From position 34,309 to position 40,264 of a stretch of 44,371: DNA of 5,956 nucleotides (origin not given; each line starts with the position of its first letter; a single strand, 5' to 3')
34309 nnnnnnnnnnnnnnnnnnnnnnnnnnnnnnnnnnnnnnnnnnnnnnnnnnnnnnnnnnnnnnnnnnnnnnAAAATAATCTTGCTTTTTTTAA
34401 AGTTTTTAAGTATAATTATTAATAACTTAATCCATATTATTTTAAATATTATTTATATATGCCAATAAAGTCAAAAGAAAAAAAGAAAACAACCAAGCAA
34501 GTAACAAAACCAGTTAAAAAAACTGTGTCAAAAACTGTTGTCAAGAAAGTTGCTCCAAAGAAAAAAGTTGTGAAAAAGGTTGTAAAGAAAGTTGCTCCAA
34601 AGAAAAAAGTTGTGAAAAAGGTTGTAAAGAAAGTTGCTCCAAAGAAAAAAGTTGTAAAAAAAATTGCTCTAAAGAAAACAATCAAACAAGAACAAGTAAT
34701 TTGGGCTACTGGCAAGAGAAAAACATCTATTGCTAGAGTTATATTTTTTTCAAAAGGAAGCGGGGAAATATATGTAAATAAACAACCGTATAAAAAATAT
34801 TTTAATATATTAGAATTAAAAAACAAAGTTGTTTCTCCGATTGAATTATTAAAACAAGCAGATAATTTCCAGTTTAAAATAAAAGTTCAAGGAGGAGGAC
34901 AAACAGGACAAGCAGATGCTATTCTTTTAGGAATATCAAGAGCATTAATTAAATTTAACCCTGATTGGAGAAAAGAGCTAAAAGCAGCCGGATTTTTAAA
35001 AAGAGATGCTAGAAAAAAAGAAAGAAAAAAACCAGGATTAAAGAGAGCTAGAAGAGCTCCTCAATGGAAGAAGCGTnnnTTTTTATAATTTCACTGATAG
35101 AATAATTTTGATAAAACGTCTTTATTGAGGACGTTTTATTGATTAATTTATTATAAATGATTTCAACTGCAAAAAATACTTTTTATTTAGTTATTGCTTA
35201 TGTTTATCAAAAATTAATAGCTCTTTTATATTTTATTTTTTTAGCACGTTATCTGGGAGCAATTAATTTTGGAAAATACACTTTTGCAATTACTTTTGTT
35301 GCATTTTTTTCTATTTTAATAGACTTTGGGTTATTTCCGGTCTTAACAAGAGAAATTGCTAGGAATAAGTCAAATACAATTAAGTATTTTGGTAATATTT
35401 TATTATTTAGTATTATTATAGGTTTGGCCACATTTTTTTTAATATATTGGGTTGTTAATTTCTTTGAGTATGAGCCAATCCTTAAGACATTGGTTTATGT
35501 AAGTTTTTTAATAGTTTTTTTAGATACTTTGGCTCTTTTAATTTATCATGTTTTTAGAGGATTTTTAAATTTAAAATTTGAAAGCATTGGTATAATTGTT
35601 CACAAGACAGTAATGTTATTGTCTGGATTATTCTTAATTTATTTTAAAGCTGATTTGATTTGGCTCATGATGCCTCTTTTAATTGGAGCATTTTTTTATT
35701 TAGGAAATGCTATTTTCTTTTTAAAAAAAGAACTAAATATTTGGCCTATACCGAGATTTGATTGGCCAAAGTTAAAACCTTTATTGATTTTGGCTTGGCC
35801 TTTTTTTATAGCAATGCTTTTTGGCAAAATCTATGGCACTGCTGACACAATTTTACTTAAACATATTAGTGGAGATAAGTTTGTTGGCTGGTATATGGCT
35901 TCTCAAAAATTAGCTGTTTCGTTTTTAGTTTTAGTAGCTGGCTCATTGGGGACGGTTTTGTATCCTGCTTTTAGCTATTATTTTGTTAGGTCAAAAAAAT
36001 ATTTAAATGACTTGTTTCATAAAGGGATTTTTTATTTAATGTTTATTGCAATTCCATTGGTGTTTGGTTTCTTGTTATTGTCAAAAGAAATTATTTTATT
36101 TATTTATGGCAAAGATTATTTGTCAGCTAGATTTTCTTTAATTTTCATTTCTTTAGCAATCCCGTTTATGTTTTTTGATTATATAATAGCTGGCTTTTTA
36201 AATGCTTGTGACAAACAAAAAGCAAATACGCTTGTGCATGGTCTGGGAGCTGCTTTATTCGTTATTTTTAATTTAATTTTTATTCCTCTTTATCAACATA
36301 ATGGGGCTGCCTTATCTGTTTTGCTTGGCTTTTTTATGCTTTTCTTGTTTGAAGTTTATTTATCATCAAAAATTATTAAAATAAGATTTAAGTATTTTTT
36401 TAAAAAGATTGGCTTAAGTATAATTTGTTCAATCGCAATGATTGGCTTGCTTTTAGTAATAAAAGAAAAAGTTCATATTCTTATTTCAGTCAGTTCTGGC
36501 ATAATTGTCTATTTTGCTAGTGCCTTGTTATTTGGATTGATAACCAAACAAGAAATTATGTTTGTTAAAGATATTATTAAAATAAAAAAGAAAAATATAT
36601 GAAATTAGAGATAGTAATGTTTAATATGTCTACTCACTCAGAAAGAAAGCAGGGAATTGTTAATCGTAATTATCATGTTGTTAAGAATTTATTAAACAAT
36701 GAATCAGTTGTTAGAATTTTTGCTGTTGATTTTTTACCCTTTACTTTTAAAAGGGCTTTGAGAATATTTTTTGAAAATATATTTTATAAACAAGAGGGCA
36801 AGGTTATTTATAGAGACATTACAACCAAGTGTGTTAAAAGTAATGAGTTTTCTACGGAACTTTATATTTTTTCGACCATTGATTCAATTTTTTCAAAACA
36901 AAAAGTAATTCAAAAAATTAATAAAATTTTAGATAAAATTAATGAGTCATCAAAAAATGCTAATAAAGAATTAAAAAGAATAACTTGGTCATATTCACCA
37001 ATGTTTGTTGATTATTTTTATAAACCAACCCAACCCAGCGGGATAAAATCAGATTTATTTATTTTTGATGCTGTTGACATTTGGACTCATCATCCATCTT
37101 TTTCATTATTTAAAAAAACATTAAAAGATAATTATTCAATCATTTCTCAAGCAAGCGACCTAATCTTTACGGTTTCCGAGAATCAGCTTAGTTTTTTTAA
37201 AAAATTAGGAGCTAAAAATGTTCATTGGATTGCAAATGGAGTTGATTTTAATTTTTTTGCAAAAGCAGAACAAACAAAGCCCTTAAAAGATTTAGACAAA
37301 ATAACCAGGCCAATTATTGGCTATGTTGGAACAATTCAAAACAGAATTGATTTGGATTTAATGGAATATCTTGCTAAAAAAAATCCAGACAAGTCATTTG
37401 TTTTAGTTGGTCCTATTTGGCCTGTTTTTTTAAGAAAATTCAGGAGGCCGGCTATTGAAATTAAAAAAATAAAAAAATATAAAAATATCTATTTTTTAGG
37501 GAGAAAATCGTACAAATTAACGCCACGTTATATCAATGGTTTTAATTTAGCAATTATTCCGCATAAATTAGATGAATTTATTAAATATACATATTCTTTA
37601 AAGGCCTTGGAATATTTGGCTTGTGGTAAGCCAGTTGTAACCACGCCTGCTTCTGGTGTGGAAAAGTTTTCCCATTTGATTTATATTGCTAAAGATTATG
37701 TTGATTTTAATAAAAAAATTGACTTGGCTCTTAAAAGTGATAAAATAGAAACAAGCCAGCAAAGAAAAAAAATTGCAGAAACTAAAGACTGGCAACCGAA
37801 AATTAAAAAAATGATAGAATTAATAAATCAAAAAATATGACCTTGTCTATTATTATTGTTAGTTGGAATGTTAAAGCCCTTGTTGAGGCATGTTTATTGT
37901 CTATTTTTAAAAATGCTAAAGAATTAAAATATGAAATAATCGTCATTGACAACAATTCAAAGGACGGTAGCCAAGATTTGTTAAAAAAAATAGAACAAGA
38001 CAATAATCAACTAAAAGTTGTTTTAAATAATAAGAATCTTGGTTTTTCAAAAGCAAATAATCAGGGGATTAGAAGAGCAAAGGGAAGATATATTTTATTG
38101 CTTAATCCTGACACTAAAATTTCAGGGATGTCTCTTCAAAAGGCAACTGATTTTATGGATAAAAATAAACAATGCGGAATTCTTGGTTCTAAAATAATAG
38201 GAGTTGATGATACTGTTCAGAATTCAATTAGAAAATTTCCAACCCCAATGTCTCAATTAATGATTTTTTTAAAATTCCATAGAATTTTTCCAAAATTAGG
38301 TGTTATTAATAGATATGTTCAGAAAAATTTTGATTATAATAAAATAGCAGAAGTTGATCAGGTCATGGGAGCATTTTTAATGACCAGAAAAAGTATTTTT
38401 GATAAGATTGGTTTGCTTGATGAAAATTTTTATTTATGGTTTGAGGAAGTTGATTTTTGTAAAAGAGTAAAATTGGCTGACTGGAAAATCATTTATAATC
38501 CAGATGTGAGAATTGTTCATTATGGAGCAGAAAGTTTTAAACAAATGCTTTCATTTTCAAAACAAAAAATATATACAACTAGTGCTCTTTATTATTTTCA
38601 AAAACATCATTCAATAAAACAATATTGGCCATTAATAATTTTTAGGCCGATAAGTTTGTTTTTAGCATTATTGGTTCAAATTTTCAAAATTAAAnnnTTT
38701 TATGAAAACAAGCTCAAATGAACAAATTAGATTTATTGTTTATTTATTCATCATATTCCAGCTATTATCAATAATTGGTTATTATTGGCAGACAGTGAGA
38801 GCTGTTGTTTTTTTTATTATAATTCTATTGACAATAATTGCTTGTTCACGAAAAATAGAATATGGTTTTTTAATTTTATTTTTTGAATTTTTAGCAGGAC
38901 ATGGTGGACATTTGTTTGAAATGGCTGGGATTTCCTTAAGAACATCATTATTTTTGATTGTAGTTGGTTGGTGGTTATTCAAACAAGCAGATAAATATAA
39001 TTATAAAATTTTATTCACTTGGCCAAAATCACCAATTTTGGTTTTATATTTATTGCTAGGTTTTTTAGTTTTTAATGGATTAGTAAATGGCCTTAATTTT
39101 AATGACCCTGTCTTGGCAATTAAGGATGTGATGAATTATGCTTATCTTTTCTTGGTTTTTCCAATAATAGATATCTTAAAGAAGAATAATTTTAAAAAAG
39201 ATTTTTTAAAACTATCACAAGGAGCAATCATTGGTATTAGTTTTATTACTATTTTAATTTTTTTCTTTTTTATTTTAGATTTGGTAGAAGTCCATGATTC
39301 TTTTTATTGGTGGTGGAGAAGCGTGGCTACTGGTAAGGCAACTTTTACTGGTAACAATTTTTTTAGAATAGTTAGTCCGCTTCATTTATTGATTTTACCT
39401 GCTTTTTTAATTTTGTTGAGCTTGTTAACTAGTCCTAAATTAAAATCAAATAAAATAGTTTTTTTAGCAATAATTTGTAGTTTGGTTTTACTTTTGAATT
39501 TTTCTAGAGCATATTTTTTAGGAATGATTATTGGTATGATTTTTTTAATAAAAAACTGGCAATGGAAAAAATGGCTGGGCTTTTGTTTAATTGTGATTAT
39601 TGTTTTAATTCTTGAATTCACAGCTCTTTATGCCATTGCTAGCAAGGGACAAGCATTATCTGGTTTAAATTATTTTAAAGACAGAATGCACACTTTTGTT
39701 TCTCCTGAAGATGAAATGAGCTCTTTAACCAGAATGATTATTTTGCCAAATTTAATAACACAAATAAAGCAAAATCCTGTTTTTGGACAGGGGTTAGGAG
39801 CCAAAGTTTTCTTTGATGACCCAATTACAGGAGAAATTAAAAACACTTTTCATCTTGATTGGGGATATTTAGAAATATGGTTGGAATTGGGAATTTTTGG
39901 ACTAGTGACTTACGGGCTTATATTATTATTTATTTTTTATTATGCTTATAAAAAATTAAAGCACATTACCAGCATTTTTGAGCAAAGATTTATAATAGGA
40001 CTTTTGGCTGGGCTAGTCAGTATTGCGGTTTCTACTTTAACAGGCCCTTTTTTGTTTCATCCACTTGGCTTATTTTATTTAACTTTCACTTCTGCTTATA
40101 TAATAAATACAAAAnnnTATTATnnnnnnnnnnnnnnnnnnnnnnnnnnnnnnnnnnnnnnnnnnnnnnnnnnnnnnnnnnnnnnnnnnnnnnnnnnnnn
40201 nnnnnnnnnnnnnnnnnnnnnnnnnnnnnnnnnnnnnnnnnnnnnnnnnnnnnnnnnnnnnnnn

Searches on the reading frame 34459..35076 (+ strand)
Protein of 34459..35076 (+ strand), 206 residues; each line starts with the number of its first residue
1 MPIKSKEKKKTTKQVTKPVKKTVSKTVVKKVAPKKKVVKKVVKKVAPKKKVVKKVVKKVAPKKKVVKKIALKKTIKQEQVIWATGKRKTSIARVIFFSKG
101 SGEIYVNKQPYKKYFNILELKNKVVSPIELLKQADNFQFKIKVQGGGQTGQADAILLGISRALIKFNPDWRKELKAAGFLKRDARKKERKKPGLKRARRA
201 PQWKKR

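Call 17: search_protein_families(library=pfam, proteins=[window:34459-35076:+], max_evalue=0.001)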
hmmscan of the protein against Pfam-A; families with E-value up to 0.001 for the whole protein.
window:34459-35076:+ (206 aa): 1 family
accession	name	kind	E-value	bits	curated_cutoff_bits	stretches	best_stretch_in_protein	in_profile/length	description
PF00380.25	Ribosomal_S9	-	1e-42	145.8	22.5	1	85-206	1-121/121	Ribosomal protein S9/S16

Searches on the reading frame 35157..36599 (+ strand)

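Call 17: search_protein_families(library=pfam, proteins=[window:35157-36599:+], max_evalue=0.001)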
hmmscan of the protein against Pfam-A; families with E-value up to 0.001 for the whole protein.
window:35157-36599:+ (481 aa): 4 families
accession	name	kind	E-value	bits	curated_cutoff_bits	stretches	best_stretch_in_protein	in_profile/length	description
PF01943.22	Polysacc_synt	-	3.7e-34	118.8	28.2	1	5-274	2-272/274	Polysaccharide biosynthesis protein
PF13440.11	Polysacc_synt_3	-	2.9e-24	86.3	23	1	29-323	2-290/293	Polysaccharide biosynthesis protein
PF03023.19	MurJ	-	1.6e-05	24.2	27.4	1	30-444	2-441/451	Lipid II flippase MurJ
PF01554.23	MatE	-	0.00019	21.6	24.9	1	215-372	1-159/161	MatE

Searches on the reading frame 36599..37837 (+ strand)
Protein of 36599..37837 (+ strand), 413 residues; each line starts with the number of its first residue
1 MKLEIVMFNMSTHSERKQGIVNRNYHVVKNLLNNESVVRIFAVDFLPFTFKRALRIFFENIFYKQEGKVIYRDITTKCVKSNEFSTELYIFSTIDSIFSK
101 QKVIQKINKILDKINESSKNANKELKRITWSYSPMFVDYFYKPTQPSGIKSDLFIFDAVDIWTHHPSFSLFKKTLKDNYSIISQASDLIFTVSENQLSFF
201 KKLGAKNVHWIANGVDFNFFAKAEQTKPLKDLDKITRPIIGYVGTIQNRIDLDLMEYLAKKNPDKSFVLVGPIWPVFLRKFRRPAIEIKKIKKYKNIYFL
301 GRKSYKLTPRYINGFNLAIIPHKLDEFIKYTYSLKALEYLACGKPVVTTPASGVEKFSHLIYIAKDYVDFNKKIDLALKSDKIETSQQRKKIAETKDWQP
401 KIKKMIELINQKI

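Call 17: search_protein_families(library=pfam, proteins=[window:36599-37837:+], max_evalue=0.001)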
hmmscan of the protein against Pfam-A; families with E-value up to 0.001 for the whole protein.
window:36599-37837:+ (413 aa): 3 families
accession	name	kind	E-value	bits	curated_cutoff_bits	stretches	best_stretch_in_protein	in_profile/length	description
PF13692.12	Glyco_trans_1_4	-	1.1e-08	35.8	27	1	238-356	2-113/142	Glycosyl transferases group 1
PF00534.26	Glycos_transf_1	-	8.6e-08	32.3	26.4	1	236-391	14-167/172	Glycosyl transferases group 1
PF13524.12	Glyco_trans_1_2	-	6.4e-06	26.6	25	1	255-382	6-116/144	Glycosyl transferase-like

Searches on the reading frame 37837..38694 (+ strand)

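Call 17: search_protein_families(library=pfam, proteins=[window:37837-38694:+], max_evalue=0.001)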
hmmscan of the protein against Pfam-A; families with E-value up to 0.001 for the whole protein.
window:37837-38694:+ (286 aa): 4 families
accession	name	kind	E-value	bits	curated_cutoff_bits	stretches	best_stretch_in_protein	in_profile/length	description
PF00535.33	Glycos_transf_2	-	8.9e-27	94.5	23.3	1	4-153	1-132/168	Glycosyl transferase family 2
PF13641.12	Glyco_tranf_2_3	-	6.4e-15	56.2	27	1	3-238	3-221/230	Glycosyltransferase like family 2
PF10111.15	Glyco_tranf_2_2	-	1.3e-05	25.3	27.3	1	29-213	27-201/276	Glycosyltransferase like family 2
PF13632.12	Glyco_trans_2_3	-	6.5e-05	23.3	27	1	85-279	1-175/198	Glycosyl transferase family group 2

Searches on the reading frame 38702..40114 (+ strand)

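Call 17: search_protein_families(library=pfam, proteins=[window:38702-40114:+], max_evalue=0.001)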
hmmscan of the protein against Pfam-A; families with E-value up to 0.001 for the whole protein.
window:38702-40114:+ (471 aa): 1 family
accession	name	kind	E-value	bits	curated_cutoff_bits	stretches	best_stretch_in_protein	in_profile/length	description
PF04932.20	Wzy_C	-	3.4e-17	63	31.7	1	255-404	2-148/149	O-Antigen ligase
